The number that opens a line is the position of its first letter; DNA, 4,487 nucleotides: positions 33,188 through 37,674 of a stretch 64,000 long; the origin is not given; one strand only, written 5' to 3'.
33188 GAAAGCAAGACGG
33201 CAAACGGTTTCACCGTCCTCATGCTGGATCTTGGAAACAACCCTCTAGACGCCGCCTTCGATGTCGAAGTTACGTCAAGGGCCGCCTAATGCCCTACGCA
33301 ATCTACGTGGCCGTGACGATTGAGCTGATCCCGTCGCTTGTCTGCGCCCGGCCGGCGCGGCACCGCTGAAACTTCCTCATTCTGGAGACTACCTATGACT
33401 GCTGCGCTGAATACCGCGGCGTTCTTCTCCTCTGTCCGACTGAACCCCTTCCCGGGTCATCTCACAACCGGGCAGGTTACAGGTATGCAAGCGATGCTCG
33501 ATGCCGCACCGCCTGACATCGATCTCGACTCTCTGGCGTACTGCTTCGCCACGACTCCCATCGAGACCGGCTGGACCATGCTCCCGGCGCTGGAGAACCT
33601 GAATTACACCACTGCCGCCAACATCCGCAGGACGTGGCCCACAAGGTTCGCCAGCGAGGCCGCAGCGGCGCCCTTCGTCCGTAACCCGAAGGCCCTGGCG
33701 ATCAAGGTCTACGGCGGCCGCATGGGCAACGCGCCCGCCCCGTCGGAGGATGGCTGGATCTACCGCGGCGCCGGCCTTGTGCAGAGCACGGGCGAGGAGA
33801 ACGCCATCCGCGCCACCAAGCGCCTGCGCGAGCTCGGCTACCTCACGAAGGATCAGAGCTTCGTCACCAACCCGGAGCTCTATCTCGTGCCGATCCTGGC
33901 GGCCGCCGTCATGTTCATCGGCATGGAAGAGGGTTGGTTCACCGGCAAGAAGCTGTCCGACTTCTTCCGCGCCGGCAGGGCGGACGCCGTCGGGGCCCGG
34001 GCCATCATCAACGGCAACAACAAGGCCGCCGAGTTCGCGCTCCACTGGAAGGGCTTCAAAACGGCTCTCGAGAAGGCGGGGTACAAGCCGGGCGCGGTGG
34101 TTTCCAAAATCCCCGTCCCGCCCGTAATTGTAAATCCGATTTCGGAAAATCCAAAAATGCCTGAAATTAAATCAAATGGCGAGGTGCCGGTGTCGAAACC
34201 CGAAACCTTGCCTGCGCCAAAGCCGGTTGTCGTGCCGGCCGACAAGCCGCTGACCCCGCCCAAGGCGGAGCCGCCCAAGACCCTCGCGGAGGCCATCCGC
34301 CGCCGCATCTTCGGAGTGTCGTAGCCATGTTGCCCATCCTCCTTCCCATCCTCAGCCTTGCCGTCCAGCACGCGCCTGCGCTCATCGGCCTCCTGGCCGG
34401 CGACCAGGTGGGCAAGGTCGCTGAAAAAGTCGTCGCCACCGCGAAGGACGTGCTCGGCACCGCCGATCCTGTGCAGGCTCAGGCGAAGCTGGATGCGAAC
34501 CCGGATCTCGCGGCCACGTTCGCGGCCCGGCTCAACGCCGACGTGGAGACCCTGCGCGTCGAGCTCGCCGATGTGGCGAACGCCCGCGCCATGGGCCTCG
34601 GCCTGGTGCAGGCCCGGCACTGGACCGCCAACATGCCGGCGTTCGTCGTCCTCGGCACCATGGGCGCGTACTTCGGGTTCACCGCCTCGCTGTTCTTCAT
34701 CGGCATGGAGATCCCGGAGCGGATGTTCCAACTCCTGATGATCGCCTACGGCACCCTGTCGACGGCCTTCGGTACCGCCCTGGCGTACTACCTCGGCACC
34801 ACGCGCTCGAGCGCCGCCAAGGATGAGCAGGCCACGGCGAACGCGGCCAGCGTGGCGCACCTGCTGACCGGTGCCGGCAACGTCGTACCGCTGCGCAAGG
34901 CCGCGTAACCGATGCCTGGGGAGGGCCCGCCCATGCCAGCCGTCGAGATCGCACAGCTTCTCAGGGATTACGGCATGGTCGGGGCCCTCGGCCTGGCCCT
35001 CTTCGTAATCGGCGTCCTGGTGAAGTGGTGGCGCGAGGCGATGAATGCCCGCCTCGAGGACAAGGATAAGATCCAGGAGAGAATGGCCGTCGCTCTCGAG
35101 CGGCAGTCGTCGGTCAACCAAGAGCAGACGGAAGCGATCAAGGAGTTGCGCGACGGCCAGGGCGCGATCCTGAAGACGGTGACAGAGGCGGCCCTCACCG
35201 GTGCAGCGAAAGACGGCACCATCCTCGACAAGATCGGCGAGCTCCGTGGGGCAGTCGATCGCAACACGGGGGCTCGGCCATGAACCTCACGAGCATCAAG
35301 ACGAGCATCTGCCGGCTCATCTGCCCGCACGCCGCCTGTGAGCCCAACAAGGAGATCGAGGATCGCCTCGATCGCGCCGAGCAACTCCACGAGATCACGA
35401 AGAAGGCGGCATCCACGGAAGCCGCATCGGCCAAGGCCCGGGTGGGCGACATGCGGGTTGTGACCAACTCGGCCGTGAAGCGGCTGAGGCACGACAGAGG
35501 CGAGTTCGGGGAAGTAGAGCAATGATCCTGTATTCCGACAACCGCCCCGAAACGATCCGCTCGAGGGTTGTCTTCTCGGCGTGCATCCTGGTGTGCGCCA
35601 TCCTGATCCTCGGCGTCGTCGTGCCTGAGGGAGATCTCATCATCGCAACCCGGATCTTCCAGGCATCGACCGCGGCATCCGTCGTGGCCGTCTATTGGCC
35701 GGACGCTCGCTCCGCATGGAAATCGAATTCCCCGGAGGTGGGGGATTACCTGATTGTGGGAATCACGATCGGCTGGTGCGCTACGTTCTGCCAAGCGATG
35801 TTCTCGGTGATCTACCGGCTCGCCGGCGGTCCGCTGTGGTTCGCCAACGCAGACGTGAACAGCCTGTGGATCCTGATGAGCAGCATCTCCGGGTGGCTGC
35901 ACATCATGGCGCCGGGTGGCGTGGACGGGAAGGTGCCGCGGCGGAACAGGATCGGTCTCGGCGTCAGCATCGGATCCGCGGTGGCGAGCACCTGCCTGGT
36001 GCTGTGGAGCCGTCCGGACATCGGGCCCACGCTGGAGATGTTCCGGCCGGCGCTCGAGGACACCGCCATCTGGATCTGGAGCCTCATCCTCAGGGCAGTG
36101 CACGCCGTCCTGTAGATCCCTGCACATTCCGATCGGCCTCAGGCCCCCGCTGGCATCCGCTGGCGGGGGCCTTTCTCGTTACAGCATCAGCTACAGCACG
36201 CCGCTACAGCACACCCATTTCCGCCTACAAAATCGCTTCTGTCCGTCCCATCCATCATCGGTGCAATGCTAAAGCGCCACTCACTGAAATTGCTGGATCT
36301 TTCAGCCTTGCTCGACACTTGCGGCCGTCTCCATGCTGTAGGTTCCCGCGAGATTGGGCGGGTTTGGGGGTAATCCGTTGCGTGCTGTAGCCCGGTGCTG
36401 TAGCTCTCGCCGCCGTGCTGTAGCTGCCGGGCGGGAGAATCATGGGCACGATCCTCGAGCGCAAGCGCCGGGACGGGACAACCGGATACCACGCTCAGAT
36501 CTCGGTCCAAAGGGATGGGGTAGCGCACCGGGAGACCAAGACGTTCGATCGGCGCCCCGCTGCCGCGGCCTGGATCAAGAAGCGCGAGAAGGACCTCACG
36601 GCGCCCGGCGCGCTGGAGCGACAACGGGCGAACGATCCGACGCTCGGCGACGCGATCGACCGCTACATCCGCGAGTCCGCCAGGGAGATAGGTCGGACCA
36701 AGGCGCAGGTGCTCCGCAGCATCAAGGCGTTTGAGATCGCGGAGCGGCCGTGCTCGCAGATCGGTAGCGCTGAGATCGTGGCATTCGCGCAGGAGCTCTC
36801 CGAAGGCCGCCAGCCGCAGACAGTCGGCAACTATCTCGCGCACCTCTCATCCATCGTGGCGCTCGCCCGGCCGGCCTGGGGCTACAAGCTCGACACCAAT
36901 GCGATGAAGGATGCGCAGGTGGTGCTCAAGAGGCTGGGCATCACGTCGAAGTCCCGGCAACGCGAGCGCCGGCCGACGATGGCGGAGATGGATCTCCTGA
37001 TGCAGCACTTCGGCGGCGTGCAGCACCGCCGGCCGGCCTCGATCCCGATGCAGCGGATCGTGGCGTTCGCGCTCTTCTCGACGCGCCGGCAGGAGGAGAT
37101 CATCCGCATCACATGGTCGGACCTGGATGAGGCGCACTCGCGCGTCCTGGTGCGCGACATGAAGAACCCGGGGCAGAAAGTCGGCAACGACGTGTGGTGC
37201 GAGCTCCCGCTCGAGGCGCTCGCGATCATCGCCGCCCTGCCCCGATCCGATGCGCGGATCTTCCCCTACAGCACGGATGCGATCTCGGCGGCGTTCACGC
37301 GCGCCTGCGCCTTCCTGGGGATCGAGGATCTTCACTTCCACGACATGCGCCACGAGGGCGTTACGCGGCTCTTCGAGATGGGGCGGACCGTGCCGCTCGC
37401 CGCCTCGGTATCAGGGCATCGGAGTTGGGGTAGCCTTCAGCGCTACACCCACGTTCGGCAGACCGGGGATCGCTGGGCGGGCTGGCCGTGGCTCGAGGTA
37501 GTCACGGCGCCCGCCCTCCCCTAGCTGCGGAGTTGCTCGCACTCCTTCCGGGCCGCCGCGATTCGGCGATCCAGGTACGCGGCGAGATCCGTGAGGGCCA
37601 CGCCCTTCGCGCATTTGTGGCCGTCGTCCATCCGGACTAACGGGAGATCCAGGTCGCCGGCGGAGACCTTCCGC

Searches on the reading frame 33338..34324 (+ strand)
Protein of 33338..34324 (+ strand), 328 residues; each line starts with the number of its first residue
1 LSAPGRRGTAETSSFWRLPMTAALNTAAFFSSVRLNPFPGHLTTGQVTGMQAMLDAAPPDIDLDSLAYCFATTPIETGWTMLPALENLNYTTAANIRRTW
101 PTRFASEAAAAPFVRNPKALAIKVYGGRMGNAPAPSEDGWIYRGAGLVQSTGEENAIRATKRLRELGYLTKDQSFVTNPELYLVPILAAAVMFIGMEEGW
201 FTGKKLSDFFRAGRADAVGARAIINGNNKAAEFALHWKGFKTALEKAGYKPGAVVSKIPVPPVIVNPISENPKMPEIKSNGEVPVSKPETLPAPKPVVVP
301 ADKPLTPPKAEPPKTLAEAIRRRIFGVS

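Call 27: search_protein_families(library=phrogs, proteins=[window:33338-34324:+], max_evalue=0.0001)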
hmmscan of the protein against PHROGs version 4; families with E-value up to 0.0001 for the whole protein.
window:33338-34324:+ (328 aa): 4 families
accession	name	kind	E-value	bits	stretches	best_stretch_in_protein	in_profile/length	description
phrog_181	-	lysis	7.4e-37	128.7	1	20-248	327-535/769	endolysin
phrog_26317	-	unknown function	4.7e-07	30.8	1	120-163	9-50/119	-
phrog_29753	-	unknown function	1.2e-05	25.6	1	173-234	300-364/374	-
phrog_9506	-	lysis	3.1e-05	24.8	1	124-226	71-171/330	endolysin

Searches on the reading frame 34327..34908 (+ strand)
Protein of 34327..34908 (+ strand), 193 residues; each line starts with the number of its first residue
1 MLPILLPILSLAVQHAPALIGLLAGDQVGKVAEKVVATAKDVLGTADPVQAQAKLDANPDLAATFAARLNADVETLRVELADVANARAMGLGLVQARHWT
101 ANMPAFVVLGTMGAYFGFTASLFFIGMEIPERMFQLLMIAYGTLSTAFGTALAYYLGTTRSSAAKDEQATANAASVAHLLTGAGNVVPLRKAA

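Call 27: search_protein_families(library=phrogs, proteins=[window:34327-34908:+], max_evalue=0.0001)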
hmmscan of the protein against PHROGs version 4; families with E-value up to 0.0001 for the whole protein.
window:34327-34908:+ (193 aa): 2 families
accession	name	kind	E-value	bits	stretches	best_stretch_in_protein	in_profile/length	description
phrog_1544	-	unknown function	5.1e-16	60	1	7-172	5-195/200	-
phrog_9990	-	unknown function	2.2e-07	31.8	1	101-169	4-70/72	-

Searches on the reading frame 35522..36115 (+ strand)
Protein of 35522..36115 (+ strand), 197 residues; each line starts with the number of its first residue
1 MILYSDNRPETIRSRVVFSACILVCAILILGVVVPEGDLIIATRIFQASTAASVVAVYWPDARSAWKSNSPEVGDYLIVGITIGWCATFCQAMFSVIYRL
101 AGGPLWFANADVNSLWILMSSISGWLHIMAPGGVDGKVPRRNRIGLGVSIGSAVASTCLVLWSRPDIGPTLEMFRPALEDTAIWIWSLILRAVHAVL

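Call 27: search_protein_families(library=phrogs, proteins=[window:35522-36115:+], max_evalue=0.0001)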
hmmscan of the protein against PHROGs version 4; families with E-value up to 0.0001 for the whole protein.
window:35522-36115:+ (197 aa): 1 family
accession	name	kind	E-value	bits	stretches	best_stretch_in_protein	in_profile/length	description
phrog_36610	-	unknown function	5.2e-06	27.6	1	46-150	41-144/161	-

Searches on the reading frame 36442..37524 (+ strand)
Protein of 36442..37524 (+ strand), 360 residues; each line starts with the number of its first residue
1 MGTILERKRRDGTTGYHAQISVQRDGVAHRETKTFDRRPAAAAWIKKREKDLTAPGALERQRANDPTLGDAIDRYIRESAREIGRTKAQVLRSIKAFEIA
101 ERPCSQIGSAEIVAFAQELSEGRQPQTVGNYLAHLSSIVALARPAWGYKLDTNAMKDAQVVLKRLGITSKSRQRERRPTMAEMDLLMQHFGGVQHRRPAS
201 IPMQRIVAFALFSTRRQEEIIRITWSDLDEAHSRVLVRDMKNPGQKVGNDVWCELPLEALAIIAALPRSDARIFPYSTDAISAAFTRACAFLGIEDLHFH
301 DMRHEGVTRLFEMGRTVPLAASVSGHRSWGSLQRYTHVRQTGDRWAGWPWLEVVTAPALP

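Call 27: search_protein_families(library=phrogs, proteins=[window:36442-37524:+], max_evalue=0.0001)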
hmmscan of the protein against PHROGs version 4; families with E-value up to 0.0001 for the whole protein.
window:36442-37524:+ (360 aa): 5 families
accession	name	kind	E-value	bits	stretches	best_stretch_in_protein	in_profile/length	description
phrog_1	-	integration and excision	1.2e-40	141.3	1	7-344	115-441/611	integrase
phrog_22184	-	unknown function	2.1e-37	130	1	5-246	7-252/254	-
phrog_25190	-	integration and excision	1.5e-15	58.5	1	258-336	8-87/109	integrase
phrog_216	-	integration and excision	5.1e-15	56.4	1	201-340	74-226/301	integrase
phrog_11968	-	unknown function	1.2e-08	35.9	1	122-205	29-112/118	-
